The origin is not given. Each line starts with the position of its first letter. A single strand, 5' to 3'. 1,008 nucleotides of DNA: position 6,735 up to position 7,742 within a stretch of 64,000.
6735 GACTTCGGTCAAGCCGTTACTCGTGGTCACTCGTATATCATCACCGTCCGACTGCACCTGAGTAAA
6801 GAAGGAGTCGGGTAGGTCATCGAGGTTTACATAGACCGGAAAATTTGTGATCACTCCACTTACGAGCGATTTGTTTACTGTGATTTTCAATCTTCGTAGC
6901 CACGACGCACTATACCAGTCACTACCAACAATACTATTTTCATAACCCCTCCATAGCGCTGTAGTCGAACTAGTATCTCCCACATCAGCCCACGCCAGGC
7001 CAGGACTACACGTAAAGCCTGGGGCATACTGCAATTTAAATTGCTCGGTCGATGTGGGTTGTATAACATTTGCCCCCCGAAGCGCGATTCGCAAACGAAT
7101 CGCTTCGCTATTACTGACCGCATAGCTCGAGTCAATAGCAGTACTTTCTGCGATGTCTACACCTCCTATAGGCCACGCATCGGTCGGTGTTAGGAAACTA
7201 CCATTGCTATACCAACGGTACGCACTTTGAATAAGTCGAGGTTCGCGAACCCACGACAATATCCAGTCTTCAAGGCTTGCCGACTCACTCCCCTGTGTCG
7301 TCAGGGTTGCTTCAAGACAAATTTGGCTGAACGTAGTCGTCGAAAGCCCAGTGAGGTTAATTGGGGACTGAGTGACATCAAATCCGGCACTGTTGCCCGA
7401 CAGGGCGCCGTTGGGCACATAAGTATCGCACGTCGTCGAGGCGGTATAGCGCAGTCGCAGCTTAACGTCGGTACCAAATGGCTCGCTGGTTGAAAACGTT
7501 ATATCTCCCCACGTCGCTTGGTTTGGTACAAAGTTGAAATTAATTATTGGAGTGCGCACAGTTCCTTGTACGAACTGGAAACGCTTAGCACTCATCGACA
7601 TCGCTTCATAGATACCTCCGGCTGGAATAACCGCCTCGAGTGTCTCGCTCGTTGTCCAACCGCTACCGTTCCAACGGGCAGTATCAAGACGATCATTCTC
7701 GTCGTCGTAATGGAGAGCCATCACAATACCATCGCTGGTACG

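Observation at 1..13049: A >13-kb giant adhesin gene that the ORF track leaves out because it is open at the window edge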

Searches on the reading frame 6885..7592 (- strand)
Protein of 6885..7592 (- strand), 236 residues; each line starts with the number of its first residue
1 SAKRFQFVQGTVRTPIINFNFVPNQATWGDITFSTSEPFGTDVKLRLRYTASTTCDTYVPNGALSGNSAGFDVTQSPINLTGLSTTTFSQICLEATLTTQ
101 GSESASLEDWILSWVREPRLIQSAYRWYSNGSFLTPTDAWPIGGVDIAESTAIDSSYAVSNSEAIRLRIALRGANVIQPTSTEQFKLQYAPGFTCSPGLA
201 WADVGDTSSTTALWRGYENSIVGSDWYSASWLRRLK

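Call 49: search_protein_families(library=pfam, proteins=[window:6885-7592:-], max_evalue=1)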
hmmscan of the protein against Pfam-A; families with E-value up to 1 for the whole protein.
window:6885-7592:- (236 aa): 1 family
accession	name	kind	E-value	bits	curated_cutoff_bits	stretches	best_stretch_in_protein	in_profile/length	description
PF03944.20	Endotoxin_C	-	0.16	12.8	21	1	23-105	34-116/142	delta endotoxin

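Call 78: search_solved_structures(query=A5, max_evalue=1)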
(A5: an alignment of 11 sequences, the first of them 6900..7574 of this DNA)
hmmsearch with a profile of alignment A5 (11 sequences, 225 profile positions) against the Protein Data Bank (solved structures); distinct sequences matched with E-value up to 1: 7.
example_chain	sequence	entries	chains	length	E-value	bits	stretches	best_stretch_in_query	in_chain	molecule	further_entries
7t4f_A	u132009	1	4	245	0.0055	19.2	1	90-194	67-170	Tail tube protein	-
6p3e_A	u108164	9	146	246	0.0055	19.2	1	90-194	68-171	Tail tube protein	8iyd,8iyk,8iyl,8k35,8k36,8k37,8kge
9mfe_A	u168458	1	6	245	0.0069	18.9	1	90-194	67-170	Major tail protein V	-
7t2e_A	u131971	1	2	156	0.021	17.3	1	90-175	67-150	Tail tube protein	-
2k4q_A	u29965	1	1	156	0.029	16.9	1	90-174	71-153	Major tail protein V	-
6i1x_A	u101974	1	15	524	0.45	13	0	56-102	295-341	Type II secretion system protein D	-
3n91_A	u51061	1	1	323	0.93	11.9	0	162-219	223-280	uncharacterized protein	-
